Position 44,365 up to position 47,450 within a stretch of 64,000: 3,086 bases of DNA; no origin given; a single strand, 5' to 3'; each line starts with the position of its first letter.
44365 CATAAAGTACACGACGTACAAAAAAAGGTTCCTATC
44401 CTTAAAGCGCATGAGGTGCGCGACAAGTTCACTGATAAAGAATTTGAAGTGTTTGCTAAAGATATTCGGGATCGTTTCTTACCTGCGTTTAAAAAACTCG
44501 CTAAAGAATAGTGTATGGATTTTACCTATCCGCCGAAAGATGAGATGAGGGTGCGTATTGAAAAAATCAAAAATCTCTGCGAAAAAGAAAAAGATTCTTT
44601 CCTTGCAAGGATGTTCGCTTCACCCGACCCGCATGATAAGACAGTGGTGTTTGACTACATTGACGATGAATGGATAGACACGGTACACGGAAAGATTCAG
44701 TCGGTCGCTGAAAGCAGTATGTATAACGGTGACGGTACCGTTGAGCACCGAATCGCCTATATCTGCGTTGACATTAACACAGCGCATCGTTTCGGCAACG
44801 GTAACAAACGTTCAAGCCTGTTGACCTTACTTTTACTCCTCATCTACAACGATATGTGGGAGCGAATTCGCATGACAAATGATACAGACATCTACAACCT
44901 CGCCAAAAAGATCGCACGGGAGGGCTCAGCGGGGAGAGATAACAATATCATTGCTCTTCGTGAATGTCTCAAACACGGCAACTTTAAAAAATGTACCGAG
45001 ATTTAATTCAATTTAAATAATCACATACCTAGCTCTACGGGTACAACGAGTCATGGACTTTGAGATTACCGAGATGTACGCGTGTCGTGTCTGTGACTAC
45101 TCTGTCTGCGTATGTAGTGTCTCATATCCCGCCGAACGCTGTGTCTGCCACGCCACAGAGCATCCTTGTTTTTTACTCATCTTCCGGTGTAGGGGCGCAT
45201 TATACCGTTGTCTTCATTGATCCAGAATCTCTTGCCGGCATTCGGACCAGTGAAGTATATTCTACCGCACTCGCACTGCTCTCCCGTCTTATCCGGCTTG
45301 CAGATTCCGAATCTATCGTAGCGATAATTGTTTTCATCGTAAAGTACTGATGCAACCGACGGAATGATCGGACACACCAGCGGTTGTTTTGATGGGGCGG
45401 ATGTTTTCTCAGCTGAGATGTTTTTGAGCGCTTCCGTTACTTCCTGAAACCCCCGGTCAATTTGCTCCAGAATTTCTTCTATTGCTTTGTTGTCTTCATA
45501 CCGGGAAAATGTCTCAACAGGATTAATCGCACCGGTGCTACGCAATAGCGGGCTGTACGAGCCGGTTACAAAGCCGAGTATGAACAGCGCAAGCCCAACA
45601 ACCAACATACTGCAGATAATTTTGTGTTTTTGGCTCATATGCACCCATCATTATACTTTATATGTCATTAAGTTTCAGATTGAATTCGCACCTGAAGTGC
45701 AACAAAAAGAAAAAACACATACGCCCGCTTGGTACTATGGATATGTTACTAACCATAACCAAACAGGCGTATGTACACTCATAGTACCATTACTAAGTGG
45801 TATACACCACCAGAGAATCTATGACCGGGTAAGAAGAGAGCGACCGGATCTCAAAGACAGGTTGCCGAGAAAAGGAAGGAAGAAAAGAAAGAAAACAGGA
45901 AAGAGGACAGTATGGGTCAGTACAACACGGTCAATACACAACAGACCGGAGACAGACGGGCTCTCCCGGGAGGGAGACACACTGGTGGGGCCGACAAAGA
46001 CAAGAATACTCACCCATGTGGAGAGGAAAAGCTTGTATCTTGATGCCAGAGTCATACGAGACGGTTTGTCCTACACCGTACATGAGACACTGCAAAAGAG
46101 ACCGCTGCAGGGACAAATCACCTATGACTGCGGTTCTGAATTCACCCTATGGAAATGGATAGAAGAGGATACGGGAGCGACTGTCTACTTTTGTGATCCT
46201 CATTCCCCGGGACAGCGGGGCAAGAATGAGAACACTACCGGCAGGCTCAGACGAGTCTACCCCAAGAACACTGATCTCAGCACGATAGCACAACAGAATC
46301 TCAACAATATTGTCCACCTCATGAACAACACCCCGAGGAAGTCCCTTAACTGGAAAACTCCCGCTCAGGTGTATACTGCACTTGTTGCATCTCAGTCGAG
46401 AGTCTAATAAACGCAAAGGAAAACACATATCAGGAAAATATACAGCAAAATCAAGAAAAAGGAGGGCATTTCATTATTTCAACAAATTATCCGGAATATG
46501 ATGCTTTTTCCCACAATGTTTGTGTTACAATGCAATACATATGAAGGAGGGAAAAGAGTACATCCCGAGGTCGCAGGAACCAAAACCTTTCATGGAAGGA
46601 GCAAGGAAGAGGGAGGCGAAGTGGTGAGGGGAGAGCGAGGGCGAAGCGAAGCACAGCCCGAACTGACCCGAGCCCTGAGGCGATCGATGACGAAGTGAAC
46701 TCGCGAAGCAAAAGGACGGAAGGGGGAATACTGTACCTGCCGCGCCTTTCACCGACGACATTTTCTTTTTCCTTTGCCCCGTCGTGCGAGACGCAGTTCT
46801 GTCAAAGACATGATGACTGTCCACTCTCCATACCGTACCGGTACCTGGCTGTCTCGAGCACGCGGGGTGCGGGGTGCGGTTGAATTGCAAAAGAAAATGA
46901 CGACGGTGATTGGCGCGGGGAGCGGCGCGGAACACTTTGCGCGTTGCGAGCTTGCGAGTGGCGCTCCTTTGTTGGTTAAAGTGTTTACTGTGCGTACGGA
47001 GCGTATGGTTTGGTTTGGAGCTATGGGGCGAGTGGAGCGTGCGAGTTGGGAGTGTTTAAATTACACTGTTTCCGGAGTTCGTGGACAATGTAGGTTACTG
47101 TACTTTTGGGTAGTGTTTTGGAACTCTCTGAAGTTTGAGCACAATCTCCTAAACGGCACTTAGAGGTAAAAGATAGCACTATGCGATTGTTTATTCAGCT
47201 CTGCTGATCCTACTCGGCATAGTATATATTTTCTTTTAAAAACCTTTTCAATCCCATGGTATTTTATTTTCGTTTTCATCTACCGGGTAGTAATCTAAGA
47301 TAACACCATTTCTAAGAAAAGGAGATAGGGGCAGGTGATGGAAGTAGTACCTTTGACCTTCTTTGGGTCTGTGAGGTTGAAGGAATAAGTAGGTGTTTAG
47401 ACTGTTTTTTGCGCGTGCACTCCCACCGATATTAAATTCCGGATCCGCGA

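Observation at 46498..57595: A 97-bp perfect direct repeat brackets the RHS locus, and each copy carries a -10-like element, an RBS and a start codon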

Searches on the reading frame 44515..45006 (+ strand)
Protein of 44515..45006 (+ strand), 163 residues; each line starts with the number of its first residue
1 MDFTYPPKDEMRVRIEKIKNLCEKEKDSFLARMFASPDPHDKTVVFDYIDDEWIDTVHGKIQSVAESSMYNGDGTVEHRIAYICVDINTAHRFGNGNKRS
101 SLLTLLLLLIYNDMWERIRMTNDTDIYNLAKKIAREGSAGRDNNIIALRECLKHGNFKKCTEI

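Call 11: search_protein_families(library=pfam, proteins=[window:44515-45006:+], max_evalue=0.01)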
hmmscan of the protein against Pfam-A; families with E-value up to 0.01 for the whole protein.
window:44515-45006:+ (163 aa): 1 family
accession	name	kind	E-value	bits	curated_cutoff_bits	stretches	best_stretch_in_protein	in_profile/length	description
PF02661.23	Fic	-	0.00027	22.2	24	1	68-109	54-93/93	Fic/DOC family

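Call 22: find_encoding_contigs(protein=window:44515-45006:+, flank=10000, max_places=10)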
Protein window:44515-45006:+ (163 aa): 3 contigs read that carry it; 3 places shown.
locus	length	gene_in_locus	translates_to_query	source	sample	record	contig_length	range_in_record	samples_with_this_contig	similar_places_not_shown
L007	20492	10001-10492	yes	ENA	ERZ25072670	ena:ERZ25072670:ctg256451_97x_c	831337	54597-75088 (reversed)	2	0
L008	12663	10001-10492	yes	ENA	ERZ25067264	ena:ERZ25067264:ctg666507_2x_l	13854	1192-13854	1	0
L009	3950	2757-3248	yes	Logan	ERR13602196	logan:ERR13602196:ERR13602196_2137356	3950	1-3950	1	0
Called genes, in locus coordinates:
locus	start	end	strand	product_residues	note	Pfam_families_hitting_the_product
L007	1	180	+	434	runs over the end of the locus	-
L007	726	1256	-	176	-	PF00383:dCMP_cyt_deam_1, PF14437:MafB19-deam (weak)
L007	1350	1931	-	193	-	-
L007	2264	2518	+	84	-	-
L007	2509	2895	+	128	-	PF13650:Asp_protease_2, PF13975:gag-asp_proteas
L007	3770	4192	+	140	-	-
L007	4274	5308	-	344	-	PF08378:NERD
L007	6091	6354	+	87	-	-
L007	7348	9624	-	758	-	PF00092:VWA, PF13519:VWA_2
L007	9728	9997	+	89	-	-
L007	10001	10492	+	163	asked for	-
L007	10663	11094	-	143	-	-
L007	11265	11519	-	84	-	-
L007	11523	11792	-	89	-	-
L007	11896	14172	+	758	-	PF00092:VWA, PF13519:VWA_2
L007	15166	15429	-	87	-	-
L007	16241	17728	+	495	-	PF00239:Resolvase, PF07508:Recombinase, PF13408:Zn_ribbon_recom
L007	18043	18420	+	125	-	-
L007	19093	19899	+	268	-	-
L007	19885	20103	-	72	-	-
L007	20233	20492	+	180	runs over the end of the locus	-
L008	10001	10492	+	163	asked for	-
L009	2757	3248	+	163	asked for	-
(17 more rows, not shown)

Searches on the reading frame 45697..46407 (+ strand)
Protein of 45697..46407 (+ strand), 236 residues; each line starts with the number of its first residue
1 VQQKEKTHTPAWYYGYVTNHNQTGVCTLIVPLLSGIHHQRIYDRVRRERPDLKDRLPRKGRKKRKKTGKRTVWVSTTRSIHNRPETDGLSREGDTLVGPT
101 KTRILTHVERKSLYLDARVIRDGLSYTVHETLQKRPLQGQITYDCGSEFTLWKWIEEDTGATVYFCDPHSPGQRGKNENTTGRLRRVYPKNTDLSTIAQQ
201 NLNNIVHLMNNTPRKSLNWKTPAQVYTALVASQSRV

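Call 44: find_homologous_proteins(query=window:45697-46407:+, max_evalue=1e-10)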
Query window:45697-46407:+ (236 aa): 160 proteins with E <= 1e-10 among 317 candidates; the best 120 are listed.
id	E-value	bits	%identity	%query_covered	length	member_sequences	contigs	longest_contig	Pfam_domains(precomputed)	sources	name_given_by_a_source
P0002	2.2e-158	543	100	100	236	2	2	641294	-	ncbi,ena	-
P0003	8.6e-83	295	63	88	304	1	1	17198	PF13384.13,PF13936.13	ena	-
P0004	7.4e-80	286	63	86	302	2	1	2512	PF13384.13,PF13936.13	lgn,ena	-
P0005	3.1e-79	284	63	85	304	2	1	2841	PF00665.33,PF13384.13,PF13936.13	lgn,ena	-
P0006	9.6e-67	243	50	98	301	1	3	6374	PF13384.13,PF13936.13,PF13551.13,PF08281.19,PF13560.13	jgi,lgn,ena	-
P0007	1.6e-66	242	57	87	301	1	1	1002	PF13384.13,PF13936.13,PF02954.26,PF13518.13,PF06056.19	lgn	-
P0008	1.7e-66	242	58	84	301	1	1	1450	PF13384.13,PF13936.13,PF13551.13,PF06056.19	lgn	-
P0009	3.1e-66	241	59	84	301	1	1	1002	PF13384.13,PF13936.13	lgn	-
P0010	4.6e-66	240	57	86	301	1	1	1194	PF13384.13,PF13936.13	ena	-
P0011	5.4e-66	240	57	86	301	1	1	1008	PF13384.13,PF13936.13,PF06056.19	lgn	-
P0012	1.8e-65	239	54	91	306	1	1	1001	PF13384.13,PF13936.13,PF13551.13,PF13518.13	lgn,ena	-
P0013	6.6e-65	237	56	81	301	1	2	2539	PF13384.13,PF13936.13,PF13551.13,PF06056.19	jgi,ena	-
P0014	9.1e-65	236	56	82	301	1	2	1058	PF13384.13,PF13936.13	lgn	-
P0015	1.6e-64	235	56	84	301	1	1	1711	PF13384.13,PF13518.13,PF12802.14,PF08281.19,PF07022.20,PF12728.14,PF13936.13,PF13551.13,PF02954.26,PF01527.27,PF06056.19,PF13556.13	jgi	jgi:IS30 family transposase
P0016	1.8e-64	235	56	84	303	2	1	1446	PF13384.13,PF13936.13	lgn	-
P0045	2.5e-61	225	75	55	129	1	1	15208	-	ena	-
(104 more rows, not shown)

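Call 45: find_encoding_contigs(protein=P0003, flank=3000, max_places=3)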
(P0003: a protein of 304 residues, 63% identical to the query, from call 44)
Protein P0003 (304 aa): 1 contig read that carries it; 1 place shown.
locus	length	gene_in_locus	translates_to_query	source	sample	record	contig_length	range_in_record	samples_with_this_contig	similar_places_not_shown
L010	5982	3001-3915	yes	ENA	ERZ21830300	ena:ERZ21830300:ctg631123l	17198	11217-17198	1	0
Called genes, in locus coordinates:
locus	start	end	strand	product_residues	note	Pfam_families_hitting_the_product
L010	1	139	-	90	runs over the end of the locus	-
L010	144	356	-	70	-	-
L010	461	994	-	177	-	PF07282:Cas12f1-like_TNB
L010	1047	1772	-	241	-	-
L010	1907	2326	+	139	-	-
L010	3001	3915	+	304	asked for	PF13384:HTH_23, PF13936:HTH_38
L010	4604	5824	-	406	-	PF02661:Fic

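Call 46: find_encoding_contigs(protein=P0005, flank=3000, max_places=3)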
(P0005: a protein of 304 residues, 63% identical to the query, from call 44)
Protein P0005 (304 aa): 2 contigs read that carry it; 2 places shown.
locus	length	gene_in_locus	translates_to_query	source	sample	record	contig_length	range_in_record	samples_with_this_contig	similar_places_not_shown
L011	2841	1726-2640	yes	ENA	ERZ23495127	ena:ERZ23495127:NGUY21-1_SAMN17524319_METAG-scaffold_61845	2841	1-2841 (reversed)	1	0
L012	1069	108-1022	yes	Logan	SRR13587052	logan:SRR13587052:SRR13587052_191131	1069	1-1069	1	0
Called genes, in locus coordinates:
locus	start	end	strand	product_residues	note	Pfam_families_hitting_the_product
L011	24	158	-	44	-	-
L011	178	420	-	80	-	-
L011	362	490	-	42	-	-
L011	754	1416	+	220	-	PF12686:DUF3800 (weak)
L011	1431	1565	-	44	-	-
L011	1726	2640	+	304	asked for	PF13384:HTH_23, PF13936:HTH_38, PF00665:rve (faint)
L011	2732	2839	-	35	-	?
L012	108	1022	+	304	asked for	PF13384:HTH_23, PF13936:HTH_38, PF00665:rve (faint)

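Call 47: find_encoding_contigs(protein=P0045, flank=8000, max_places=3)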
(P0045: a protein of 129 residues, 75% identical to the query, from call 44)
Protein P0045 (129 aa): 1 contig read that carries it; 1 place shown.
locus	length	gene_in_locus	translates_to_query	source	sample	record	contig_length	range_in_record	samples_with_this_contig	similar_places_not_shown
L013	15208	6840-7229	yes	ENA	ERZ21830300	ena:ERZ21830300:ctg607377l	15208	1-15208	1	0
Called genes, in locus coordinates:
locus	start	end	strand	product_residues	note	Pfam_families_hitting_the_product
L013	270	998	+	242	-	PF05970:PIF1, PF13245:AAA_19, PF13604:AAA_30, PF07728:AAA_5 (weak), PF13401:AAA_22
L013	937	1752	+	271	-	PF21530:Pif1_2B_dom (weak), PF18335:SH3_13 (weak)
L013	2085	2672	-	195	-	PF00081:Sod_Fe_N, PF02777:Sod_Fe_C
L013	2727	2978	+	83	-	-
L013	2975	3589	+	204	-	PF00753:Lactamase_B (weak)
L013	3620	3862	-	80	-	PF00830:Ribosomal_L28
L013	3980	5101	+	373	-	PF04519:Bactofilin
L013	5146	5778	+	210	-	PF02163:Peptidase_M50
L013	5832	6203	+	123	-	-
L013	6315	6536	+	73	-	PF13936:HTH_38, PF13384:HTH_23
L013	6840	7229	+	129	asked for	-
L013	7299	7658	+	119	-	-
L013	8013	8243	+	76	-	PF00164:Ribosom_S12_S23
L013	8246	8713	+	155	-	PF00177:Ribosomal_S7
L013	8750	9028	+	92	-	PF00009:GTP_EFTU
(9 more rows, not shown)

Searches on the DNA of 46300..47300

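Call 25: search_rna_families(source=window, start=46300, end=47300, threshold=evalue, max_evalue=1)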
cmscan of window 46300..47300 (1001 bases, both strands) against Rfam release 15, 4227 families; matches with E-value up to 1: 0.
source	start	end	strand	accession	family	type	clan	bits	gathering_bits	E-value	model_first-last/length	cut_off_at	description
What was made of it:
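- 46598..47050 (.): G element: GC-rich (58%) non-coding repeat. Its first 5 nt (GGAGC) are the last 5 nt of R-left. It has an internal 30-nt inverted repeat (46740-46769 / 46889-46918). No Rfam match (call 25).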

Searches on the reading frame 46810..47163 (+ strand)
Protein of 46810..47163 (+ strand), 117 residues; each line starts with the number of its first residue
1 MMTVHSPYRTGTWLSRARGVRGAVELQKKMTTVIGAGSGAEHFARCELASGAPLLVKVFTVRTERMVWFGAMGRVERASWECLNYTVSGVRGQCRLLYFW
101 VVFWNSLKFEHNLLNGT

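Call 81: find_encoding_contigs(protein=window:46810-47163:+, flank=10000, max_places=10)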
Protein window:46810-47163:+ (117 aa): 1 contig read that carries it; 1 place shown.
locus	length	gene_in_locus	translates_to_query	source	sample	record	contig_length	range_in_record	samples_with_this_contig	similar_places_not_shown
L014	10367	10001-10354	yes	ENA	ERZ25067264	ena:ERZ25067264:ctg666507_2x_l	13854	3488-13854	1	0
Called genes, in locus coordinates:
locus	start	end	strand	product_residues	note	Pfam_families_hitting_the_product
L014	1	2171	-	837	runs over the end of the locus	PF14312:FG-GAP_2, PF01471:PG_binding_1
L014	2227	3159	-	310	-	PF18075:FtsX_ECD, PF02687:FtsX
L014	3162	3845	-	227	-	PF00005:ABC_tran, PF02463:SMC_N (faint), PF13304:AAA_21 (faint)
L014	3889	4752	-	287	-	PF03462:PCRF, PF00472:RF-1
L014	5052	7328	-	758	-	PF00092:VWA, PF13519:VWA_2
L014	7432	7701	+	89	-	-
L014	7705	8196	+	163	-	-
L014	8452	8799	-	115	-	-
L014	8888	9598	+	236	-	-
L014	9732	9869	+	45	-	-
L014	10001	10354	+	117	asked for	-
